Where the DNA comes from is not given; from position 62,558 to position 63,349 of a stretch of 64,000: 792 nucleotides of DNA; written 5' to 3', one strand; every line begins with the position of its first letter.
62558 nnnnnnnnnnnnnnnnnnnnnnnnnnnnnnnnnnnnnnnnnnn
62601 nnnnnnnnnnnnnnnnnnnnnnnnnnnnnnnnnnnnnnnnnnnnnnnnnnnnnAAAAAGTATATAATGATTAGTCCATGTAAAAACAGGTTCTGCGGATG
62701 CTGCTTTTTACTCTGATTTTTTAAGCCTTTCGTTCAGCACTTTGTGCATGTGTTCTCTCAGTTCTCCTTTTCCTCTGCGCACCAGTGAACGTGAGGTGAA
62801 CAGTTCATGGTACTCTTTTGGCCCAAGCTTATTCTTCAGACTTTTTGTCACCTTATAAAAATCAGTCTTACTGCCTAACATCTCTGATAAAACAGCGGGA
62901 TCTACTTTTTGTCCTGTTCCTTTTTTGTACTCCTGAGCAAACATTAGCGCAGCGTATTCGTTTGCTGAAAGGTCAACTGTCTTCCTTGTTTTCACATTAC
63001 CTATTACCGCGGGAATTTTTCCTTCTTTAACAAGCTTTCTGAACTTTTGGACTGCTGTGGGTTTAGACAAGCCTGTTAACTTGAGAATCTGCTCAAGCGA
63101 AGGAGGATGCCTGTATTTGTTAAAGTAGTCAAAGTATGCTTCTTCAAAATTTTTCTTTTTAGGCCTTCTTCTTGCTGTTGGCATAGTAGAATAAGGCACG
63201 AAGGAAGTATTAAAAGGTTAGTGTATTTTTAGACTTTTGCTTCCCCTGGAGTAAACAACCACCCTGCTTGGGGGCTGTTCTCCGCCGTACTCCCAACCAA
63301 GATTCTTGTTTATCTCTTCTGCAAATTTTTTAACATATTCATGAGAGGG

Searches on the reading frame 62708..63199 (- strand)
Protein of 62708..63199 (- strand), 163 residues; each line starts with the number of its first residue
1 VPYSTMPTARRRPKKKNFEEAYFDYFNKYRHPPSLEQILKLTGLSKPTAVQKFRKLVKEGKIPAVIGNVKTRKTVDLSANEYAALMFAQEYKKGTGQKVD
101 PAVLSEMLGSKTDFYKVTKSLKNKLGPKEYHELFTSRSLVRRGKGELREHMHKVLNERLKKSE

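Call 34: search_protein_families(library=pfam, proteins=[window:62708-63199:-], max_evalue=0.00001)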
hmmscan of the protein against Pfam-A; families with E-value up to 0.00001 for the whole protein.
window:62708-63199:- (163 aa): 0 families

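Call 59: find_encoding_contigs(protein=window:62708-63199:-, flank=10000, max_places=2)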
Protein window:62708-63199:- (163 aa): no gene with exactly this product is on record in the collection.
